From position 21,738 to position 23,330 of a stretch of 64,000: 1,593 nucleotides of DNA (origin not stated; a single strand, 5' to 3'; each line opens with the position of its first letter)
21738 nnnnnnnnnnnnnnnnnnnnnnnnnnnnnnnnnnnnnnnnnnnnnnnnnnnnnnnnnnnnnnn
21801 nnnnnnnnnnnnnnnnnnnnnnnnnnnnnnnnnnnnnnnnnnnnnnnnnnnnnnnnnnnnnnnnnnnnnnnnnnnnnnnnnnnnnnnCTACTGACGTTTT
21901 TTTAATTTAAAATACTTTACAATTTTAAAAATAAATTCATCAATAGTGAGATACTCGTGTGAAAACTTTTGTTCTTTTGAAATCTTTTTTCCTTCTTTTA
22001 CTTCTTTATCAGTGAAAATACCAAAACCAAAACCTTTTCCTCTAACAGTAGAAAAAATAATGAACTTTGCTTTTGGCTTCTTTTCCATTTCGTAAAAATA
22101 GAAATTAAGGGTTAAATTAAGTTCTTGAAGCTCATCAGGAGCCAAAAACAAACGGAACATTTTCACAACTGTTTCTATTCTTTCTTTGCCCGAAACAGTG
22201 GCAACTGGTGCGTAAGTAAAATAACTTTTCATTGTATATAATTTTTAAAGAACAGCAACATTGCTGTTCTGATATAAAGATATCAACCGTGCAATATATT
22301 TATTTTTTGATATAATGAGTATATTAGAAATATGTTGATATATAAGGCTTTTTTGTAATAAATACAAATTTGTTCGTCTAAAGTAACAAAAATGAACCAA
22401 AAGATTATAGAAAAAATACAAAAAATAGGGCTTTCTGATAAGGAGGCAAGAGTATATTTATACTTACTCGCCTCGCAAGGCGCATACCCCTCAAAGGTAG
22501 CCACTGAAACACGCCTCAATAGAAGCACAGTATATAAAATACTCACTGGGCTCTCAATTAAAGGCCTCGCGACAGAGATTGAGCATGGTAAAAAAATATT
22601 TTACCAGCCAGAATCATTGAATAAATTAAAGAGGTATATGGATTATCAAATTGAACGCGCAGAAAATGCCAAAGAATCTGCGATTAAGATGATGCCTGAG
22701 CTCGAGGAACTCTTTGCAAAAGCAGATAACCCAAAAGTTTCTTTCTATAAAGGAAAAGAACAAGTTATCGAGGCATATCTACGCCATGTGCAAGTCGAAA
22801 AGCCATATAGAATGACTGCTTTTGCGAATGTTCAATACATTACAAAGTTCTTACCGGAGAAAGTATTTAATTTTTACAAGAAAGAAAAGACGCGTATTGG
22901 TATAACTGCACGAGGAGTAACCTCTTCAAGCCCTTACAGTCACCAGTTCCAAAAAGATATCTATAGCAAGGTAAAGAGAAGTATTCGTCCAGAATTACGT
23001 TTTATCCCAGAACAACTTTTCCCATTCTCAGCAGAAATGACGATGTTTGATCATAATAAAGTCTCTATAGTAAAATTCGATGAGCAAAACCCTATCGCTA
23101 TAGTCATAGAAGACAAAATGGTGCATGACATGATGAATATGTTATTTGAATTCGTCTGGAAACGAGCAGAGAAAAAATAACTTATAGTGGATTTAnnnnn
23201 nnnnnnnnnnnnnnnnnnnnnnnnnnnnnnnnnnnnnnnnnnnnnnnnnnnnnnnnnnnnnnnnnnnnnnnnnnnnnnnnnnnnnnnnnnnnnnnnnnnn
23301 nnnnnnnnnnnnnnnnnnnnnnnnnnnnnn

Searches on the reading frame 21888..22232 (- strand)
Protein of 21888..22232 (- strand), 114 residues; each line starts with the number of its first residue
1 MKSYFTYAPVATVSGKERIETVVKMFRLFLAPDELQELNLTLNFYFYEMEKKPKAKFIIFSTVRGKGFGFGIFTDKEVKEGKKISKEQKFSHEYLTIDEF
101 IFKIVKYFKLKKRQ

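Call 7: search_protein_families(library=ncbifam, proteins=[window:21888-22232:-])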
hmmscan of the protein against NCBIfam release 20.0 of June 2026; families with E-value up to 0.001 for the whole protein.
window:21888-22232:- (114 aa): 0 families

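Call 36: search_protein_families(library=pfam, max_evalue=0.01, proteins=[window:21888-22232:-])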
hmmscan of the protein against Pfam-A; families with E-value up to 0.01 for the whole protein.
window:21888-22232:- (114 aa): 0 families

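Call 37: search_protein_families(library=phrogs, max_evalue=0.01, proteins=[window:21888-22232:-])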
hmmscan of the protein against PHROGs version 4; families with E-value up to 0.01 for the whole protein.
window:21888-22232:- (114 aa): 0 families

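Call 44: find_homologous_proteins(query=window:21888-22232:-, max_evalue=0.001)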
Query window:21888-22232:- (114 aa): 2 proteins with E <= 0.001 among 5 candidates.
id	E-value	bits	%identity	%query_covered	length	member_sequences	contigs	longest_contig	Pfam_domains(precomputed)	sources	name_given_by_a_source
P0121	1.1e-63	230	97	100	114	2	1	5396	-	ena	-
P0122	1.2e-55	204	85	100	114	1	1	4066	-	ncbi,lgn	-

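Call 45: find_encoding_contigs(protein=P0121, flank=10000, max_places=5)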
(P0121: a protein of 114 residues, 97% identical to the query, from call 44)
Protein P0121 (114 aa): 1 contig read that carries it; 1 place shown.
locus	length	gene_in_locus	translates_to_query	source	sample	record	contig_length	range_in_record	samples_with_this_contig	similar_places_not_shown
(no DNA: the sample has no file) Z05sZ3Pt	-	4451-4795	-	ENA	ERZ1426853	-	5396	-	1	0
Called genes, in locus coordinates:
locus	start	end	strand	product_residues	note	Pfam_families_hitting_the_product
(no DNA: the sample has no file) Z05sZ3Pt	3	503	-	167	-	?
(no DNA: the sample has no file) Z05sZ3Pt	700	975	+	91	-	-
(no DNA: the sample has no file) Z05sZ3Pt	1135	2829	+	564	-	-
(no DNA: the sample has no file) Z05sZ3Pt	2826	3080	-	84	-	PF05016:ParE_toxin (weak), PF15738:YafQ_toxin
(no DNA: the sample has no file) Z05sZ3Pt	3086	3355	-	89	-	-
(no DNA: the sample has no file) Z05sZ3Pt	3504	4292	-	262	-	PF01978:TrmB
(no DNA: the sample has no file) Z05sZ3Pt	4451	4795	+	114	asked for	-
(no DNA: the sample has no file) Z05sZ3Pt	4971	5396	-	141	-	?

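Call 46: find_encoding_contigs(protein=P0122, flank=10000, max_places=5)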
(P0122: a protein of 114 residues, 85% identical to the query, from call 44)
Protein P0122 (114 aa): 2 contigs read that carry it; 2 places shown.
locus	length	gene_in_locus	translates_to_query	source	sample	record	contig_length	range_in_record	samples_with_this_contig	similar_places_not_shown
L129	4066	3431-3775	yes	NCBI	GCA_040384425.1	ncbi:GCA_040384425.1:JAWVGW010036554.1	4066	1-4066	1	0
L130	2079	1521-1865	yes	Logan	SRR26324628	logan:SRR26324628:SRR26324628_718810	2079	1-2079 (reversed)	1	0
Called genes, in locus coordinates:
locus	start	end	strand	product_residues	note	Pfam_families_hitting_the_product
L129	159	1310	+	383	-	-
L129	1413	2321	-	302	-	PF02661:Fic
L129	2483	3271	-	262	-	PF01978:TrmB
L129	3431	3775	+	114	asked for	-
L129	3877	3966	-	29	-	-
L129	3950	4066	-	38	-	?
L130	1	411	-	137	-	?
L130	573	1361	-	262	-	PF01978:TrmB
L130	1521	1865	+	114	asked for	-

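Call 66: search_protein_families(library=padloc, max_evalue=0.01, proteins=[window:21888-22232:-])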
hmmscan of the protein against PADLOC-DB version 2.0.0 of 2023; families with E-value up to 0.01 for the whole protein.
window:21888-22232:- (114 aa): 0 families

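Call 67: predict_structure(alignment_id=A2)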
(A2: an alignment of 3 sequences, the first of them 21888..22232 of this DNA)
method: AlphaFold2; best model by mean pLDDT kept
length: 114 residues; sequences in the alignment: 3
mean_pLDDT: 68.1   pTM: 0.56
mean pLDDT of the five models: 68.1, 53.9, 51.5, 51.2, 46.6
residues with pLDDT >= 90: 0; 70-90: 61; 50-70: 46; < 50: 7
segments of 3 or more residues with pLDDT < 50: 1-5
pLDDT, mean of each block of 10 residues (from residue 1): 50 71 79 74 73 70 64 69 52 70 78 64
secondary structure, 60 per line:
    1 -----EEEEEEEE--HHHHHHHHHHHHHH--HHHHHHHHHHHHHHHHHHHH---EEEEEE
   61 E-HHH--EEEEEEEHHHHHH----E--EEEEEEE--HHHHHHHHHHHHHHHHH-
elements in order: E6-13 H16-29 H32-51 E55-61 E68-74 H75-80 E88-94 H97-113

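Call 73: fold_search(model_id=the predicted structure, library=pdb)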
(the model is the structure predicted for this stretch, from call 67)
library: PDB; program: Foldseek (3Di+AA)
matches with E <= 10: 88; with E <= 0.001: 0
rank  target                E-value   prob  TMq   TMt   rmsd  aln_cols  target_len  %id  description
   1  3tth_D                8.8e-01  0.06  0.20  0.15  11.9        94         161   11  Structure of the spermidine N1-acetyltransferase (speG) from Coxiella burnetii (released 2011-11-09)
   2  7z34_a                1.5e+00  0.08  0.27  0.22   7.6        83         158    7  Structure of pre-60S particle bound to DRG1(AFG2). (released 2022-09-21)
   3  3frm_D                1.8e+00  0.08  0.26  0.14  11.4        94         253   15  The crystal structure of a functionally unknown conserved protein from Staphylococcus epidermidis ATCC 12228. (released 2009-01-27)
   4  5vvj_F                1.8e+00  0.03  0.17  0.20  10.6        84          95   13  Cas1-Cas2 bound to half-site intermediate (released 2017-08-02)
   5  4xpk                  1.9e+00  0.04  0.21  0.18   9.9       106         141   10  The crystal structure of Campylobacter jejuni N-acetyltransferase PseH (released 2015-03-18)
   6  3p3k                  2.3e+00  0.05  0.24  0.19  10.6        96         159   11  The crystal structure of translationally controlled tumor protein (TCTP) of Plasmodium falciparum (released 2011-11-09)
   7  6h4h_A                2.4e+00  0.05  0.29  0.08  31.6       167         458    6  Usp28 catalytic domain variant E593D in complex with UbPA (released 2019-03-27)
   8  6wnf_A                2.6e+00  0.03  0.20  0.18   9.6        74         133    9  The Crystal Structure of Apo Domain-Swapped Dimer Q108K:K40D:T53A:R58L:Q38F:Q4F:F57H Variant of HCRBPII (released 2020-08-19)
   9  5dqt_M                2.6e+00  0.03  0.18  0.21  10.5        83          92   13  Crystal Structure of Cas-DNA-22 complex (released 2015-11-11)
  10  5o9k_B                2.9e+00  0.04  0.23  0.20   9.2        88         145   11  Crystal structure of Murine Histmaine-Releasing Factor (HRF/TCTP) (released 2017-12-20)
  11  1yz1_C                2.9e+00  0.04  0.21  0.18   9.3        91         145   10  Crystal structure of human translationally controlled tumour associated protein (released 2006-05-16)
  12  4p6i_B                3.1e+00  0.02  0.18  0.20  10.5        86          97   13  Crystal structure of the Cas1-Cas2 complex from Escherichia coli (released 2014-05-07)
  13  6wnj_A                3.3e+00  0.03  0.21  0.18   8.5        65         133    9  The Crystal Structure of Apo Domain-Swapped Trimer Q108K:T51D:A28C:I32C of HCRBPII (released 2020-08-19)
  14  7ype                  3.3e+00  0.03  0.16  0.07  12.3        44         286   25  Crystal structure of AsfvPCNA in space group of P63 (released 2023-07-26)
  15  1yz1_B                3.5e+00  0.10  0.33  0.27   8.2        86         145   12  Crystal structure of human translationally controlled tumour associated protein (released 2006-05-16)
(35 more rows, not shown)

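Call 76: search_dna_similar(query=window:21888-22232:-, collection=phages, mode=protein, max_evalue=0.01)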
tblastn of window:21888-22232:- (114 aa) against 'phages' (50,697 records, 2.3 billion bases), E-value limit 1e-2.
No match.

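Call 77: search_protein_representatives(alignment_id=A2)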
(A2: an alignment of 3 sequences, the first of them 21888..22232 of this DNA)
Query: 3 sequences, 114 profile positions. Proteins with E-value up to 0.001 (for the whole library): 4; up to 1e-10: 4; up to 1e-30: 1. The best 4 are listed.
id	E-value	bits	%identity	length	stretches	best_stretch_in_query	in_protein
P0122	4.8e-67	239.6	-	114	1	1-114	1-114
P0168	5.7e-28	113.6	-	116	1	4-113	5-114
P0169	4.2e-27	110.9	-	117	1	1-112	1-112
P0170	4.3e-21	91.5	-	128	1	1-110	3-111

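Call 79: list_cluster_members(proteins=[P0168, P0169, P0170, P0121, P0122])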
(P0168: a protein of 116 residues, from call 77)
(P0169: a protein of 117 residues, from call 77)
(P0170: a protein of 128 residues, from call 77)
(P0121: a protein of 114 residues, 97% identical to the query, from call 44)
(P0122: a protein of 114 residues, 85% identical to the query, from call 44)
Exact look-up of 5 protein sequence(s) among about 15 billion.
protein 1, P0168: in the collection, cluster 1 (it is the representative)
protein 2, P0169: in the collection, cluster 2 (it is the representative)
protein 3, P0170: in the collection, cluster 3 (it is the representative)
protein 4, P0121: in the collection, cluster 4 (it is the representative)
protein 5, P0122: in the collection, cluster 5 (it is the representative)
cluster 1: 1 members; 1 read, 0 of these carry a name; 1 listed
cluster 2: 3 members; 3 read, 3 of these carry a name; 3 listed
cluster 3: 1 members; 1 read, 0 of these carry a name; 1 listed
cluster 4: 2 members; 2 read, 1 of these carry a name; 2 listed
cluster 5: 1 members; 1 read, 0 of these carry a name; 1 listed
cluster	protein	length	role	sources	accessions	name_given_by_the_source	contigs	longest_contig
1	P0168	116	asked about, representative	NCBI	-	-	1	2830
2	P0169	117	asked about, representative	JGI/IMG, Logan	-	hypothetical protein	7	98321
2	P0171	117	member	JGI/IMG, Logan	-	hypothetical protein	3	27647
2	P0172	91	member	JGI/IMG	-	hypothetical protein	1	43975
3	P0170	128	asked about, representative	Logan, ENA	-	-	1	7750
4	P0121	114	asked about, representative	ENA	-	-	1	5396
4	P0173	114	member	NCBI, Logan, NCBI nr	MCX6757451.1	MAG: hypothetical protein NTZ44_01035 [Candidatus Nomurabacteria bacterium] | hypothetical protein [Candidatus Nomurabacteria bacterium]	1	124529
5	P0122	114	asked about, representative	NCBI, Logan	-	-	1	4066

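Call 80: find_related_loci(query=A4, collection=viral_contigs, flank=3000)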
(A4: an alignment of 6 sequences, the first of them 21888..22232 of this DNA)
Query A4 (114 aa) in viral_contigs; peptide patterns used: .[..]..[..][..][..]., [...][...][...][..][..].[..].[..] (x = any residue, [..] = any of these).
215 stretches matched a pattern, but none encodes a relative of the query by tblastn (E <= 1e-3).

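Call 101: predict_structure(alignment_id=A4)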
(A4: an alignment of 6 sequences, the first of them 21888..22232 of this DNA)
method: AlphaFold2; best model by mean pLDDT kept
length: 114 residues; sequences in the alignment: 6
mean_pLDDT: 90.7   pTM: 0.82
mean pLDDT of the five models: 90.7, 90.7, 90.5, 86.8, 73.2
residues with pLDDT >= 90: 85; 70-90: 27; 50-70: 2; < 50: 0
segments of 3 or more residues with pLDDT < 50: none
pLDDT, mean of each block of 10 residues (from residue 1): 91 95 94 94 95 95 86 93 78 92 93 72
secondary structure, 60 per line:
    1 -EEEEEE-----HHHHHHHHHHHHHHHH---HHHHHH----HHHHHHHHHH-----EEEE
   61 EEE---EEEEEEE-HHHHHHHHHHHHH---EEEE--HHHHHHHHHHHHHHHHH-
elements in order: E2-7 H13-28 H32-37 H42-51 E57-63 E67-73 H75-87 E91-94 H97-113

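Call 104: fold_search(model_id=the predicted structure, library=pdb)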
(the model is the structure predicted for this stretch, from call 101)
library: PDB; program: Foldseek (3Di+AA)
matches with E <= 10: 176; with E <= 0.001: 0
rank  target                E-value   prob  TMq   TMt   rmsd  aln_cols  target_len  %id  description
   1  8azk_D                3.0e-01  0.07  0.16  0.09  12.2        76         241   14  Bovine 20S proteasome, untreated (released 2024-03-20)
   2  7b12_r                7.6e-01  0.06  0.16  0.10  11.4        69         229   13  HUMAN IMMUNOPROTEASOME 20S PARTICLE IN COMPLEX WITH [2-(3-ethylphenyl)-1-[(2S)-3-phenyl-2-[(pyrazin-2-yl)formamido]pro (released 2021-12-01)
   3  6jsx_A                1.3e+00  0.08  0.19  0.28  12.2        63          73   13  Structure of a flagellin protein, HpFlaG (released 2020-04-08)
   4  7meu_A                1.3e+00  0.05  0.20  0.14  13.2        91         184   13  A biphenyl inhibitor of eIF4E targeting an internal binding site enables the design of cell-permeable PROTAC-degraders (released 2021-04-28)
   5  5j5y_D                1.5e+00  0.04  0.20  0.15  13.1        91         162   11  Translation initiation factor 4E in complex with m2(7,2'O)GppCCl2ppG mRNA 5' cap analog (released 2017-05-10)
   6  9gbk_E                1.6e+00  0.05  0.17  0.10  11.0        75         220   20  Blm10-20S proteasome complex from pre1-1 (released 2024-09-11)
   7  7lxv_C                1.6e+00  0.04  0.17  0.11  11.2        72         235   12  Structure of human 20S proteasome with bound MPI-5 (released 2021-09-22)
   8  9heu_J                1.8e+00  0.04  0.17  0.09  11.1        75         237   15  Co-chaperone Bag1-bound human 26S proteasome in SBAG1 state (released 2025-12-31)
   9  8qyn_C                1.8e+00  0.03  0.15  0.11  11.1        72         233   10  Human 20S proteasome assembly intermediate structure 5 (released 2024-02-21)
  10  5osx_C                1.9e+00  0.04  0.20  0.17  12.8        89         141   11  Translation initiation factor 4E in complex with m7G(5'S)ppp(5'S)G mRNA 5' cap analog (released 2018-05-02)
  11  6rey_G                1.9e+00  0.04  0.18  0.10  10.9        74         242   18  Human 20S-PA200 Proteasome Complex (released 2019-09-04)
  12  9mbp_J                1.9e+00  0.03  0.17  0.11  11.5        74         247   14  Substrate-engaged human 26S proteasome bound to midnolin with RPT1 at top of spiral staircase (released 2026-03-25)
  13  6fc1_A                2.1e+00  0.04  0.19  0.13  14.7        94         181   14  Crystal structure of the eIF4E-Eap1p complex from Saccharomyces cerevisiae in the cap-bound state (released 2018-06-27)
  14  8qyl_D                2.1e+00  0.03  0.16  0.11   9.0        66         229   20  Human 20S proteasome assembly intermediate structure 2 (released 2024-02-21)
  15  6fc1_C                2.2e+00  0.04  0.19  0.13  14.7        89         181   15  Crystal structure of the eIF4E-Eap1p complex from Saccharomyces cerevisiae in the cap-bound state (released 2018-06-27)
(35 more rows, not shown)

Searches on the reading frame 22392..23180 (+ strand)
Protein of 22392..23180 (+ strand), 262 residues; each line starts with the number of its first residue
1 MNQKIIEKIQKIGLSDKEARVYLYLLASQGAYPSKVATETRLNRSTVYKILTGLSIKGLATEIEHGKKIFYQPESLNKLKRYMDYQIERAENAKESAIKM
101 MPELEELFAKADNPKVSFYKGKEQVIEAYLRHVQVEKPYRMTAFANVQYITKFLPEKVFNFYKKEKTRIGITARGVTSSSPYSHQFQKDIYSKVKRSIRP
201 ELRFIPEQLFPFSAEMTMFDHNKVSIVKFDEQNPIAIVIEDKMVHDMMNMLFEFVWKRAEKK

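Call 7: search_protein_families(library=ncbifam, proteins=[window:22392-23180:+])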
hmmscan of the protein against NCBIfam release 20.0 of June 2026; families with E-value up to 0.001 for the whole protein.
window:22392-23180:+ (262 aa): 1 family
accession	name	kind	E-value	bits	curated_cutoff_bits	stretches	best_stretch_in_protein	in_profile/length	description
NF047390.1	TransRegTrmBL1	equivalog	7.7e-07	28.4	650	1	2-94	3-98/341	HTH-type sugar sensing transcriptional regulator TrmBL1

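Call 36: search_protein_families(library=pfam, max_evalue=0.01, proteins=[window:22392-23180:+])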
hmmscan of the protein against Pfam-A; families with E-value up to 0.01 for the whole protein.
window:22392-23180:+ (262 aa): 2 families
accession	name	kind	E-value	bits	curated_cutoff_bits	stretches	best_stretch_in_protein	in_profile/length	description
PF01978.25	TrmB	-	3e-13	49.8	25.6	1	10-73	2-64/68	Sugar-specific transcriptional regulator TrmB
PF03965.22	Penicillinase_R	-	0.0012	19.6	22.6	1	14-74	1-65/115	Penicillinase repressor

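Call 37: search_protein_families(library=phrogs, max_evalue=0.01, proteins=[window:22392-23180:+])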
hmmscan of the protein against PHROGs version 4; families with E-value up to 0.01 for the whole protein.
window:22392-23180:+ (262 aa): 1 family
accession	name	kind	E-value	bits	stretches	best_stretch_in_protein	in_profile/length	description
phrog_186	-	DNA, RNA and nucleotide metabolism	0.00034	21.4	1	4-96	28-121/308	DnaD-like helicase loader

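Call 52: find_homologous_proteins(query=window:22392-23180:+, max_evalue=1e-10)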
Query window:22392-23180:+ (262 aa): 45 proteins with E <= 1e-10 among 484 candidates.
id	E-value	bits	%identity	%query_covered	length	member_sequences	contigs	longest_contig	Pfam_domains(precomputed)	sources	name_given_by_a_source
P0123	1.1e-154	531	93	100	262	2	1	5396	PF01978.26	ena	-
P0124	3.1e-147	507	87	100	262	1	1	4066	PF01978.26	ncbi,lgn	-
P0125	8.3e-145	499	87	100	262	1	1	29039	PF01978.26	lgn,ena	-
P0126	9.2e-144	495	85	100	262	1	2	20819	PF01978.26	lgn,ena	-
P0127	2.2e-136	471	81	100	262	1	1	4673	PF01978.26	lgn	-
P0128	3.4e-136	471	79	100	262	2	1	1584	PF01978.26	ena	-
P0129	1.0e-134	466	79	99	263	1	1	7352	PF01978.26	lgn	-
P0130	3.2e-132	458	79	100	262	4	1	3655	PF01978.26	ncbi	-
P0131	1.2e-130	453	77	100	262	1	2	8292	PF01978.26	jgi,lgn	jgi:sugar-specific transcriptional regulator TrmB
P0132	5.2e-130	450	78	100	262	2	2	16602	PF01978.26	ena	-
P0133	9.4e-130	450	77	99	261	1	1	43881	PF01978.26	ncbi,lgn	-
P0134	3.4e-129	448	77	99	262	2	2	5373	PF01978.26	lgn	-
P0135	6.4e-129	447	78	98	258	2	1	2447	PF01978.26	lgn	-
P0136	2.5e-128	445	76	99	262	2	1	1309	PF01978.26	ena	-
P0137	8.7e-128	443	76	99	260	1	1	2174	PF01978.26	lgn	-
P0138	4.9e-125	434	74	99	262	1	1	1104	PF01978.26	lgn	-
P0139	5.7e-125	434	76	100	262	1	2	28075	PF01978.26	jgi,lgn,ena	-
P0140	3.6e-124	431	74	100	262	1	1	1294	PF01978.26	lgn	-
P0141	7.0e-124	430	72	99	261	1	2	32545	PF01978.26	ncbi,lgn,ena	-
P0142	1.1e-101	358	62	99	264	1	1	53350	PF01978.26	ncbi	-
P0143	1.0e-95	338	58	98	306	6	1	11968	PF01978.26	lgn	-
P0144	8.4e-93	329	60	96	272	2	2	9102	PF01978.26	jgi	jgi:sugar-specific transcriptional regulator TrmB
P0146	1.2e-76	276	50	99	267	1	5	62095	PF01978.26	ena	-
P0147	1.4e-76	275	50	100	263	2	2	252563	PF01978.26,PF09339.17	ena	-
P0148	8.1e-73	263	47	100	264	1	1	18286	PF01978.26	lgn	-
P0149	3.1e-71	258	48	100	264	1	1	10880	PF01978.26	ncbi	-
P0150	2.0e-70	255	47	100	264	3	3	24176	PF01978.26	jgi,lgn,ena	-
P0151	1.6e-69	252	77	58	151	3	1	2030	PF01978.26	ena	-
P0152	1.2e-68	250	45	99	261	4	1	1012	PF01978.26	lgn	-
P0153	1.7e-68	249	46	97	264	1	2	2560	PF01978.26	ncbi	-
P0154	1.2e-64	237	45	97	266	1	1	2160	PF01978.26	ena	-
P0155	1.0e-63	233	44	97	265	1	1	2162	PF01978.26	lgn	-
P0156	4.1e-62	228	43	99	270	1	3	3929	PF01978.26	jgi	jgi:HTH-type transcriptional regulator, sugar sensing transcriptional regulator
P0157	4.3e-62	228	44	98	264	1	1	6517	PF01978.26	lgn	-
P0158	7.6e-62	227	45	98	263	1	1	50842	PF01978.26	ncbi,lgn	-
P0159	8.0e-62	227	44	98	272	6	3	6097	PF01978.26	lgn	-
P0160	1.3e-59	220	42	99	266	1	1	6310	PF01978.26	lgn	-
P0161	1.8e-58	216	42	95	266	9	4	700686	PF01978.26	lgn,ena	-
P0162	2.0e-58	216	42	99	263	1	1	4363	PF01978.26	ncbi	-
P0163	1.2e-57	214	41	98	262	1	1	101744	PF01978.26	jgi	jgi:sugar-specific transcriptional regulator TrmB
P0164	2.1e-56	209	41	95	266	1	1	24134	PF01978.26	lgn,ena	-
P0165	2.2e-56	209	42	95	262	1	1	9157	PF01978.26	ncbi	-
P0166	3.3e-56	209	42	98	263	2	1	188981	PF01978.26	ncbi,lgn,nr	ncbi:MAG TPA: helix-turn-helix domain-containing protein [Candidatus Udaeobacter sp.]|nr:helix-turn-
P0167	2.8e-14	72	28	95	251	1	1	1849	PF01978.26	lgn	-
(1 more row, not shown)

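Call 53: find_encoding_contigs(protein=P0133, flank=6000, max_places=5)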
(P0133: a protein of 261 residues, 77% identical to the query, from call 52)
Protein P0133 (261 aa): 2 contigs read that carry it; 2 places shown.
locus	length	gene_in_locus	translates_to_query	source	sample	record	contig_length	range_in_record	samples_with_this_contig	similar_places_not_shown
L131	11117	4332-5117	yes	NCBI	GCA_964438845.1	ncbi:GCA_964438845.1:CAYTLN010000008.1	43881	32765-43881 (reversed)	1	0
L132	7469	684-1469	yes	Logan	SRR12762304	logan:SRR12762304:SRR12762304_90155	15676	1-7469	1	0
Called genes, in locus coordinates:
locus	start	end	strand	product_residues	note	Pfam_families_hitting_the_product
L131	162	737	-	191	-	-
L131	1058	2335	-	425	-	PF00106:adh_short, PF13561:adh_short_C2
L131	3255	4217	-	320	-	-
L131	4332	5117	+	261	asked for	PF01978:TrmB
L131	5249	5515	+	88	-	PF03083:MtN3_slv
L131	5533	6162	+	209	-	PF03575:Peptidase_S51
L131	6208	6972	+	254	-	PF00149:Metallophos, PF12850:Metallophos_2 (faint)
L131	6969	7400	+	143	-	-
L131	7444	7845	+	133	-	PF07883:Cupin_2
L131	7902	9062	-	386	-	PF01180:DHO_dh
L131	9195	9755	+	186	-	-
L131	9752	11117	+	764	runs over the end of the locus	PF03477:ATP-cone, PF17975:RNR_Alpha, PF21995:RNR-II_ins_dom (weak), PF02867:Ribonuc_red_lgC (faint)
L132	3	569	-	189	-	?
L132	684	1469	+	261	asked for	PF01978:TrmB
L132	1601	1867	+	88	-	PF03083:MtN3_slv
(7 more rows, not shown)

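Call 55: find_encoding_contigs(protein=P0125, flank=5000, max_places=5)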
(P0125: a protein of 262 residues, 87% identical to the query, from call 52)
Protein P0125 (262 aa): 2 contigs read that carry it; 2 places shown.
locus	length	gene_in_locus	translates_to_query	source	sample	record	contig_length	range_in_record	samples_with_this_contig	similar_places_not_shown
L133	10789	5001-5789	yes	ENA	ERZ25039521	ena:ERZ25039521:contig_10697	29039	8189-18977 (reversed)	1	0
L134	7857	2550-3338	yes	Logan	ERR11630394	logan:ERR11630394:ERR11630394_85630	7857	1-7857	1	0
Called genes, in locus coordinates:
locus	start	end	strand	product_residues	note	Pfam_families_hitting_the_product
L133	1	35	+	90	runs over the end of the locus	-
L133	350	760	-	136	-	-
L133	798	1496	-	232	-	-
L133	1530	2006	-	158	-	PF02021:UPF0102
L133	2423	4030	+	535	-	PF01743:PolyA_pol, PF12627:PolyA_pol_RNAbd, PF01966:HD, PF13735:tRNA_NucTran2_2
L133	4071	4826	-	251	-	-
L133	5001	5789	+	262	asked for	PF01978:TrmB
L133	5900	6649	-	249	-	-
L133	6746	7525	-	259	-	PF03372:Exo_endo_phos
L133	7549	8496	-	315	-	PF02899:Phage_int_SAM_1, PF13102:Phage_int_SAM_5 (weak), PF13495:Phage_int_SAM_4 (faint), PF00589:Phage_integrase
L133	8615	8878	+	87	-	PF00312:Ribosomal_S15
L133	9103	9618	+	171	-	PF01936:NYN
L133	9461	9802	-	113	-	-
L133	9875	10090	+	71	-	-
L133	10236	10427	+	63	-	-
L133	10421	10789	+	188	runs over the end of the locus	PF01138:RNase_PH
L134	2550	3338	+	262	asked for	PF01978:TrmB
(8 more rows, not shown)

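Call 56: find_encoding_contigs(protein=P0127, flank=5000, max_places=5)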
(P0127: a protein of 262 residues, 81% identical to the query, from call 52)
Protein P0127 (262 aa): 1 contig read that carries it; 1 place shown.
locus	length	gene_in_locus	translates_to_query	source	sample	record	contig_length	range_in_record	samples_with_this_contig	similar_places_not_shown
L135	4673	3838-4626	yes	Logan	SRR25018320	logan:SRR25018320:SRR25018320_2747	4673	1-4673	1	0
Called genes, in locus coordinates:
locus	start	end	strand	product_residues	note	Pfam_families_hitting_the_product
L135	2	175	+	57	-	?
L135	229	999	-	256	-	PF00106:adh_short, PF13561:adh_short_C2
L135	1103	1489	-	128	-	PF02675:AdoMet_dc (weak)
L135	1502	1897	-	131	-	-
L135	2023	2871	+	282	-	-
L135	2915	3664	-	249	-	-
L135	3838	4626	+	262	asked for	PF01978:TrmB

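Call 66: search_protein_families(library=padloc, max_evalue=0.01, proteins=[window:22392-23180:+])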
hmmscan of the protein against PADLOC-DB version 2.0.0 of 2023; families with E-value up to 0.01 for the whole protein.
window:22392-23180:+ (262 aa): 3 families
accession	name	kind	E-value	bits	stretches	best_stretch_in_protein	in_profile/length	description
PDLC01858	CARF3--CARF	-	9.9e-06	23.6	1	8-69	136-196/204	-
PDLC01434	CasR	-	0.0016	16.3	1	9-69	121-180/191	"CAS-I,CAS-II,CAS-III,CAS-IV,CAS-V,CAS-VI; associated_signaling"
PDLC04133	mad1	-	0.0019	16.5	1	34-83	9-54/60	mads_1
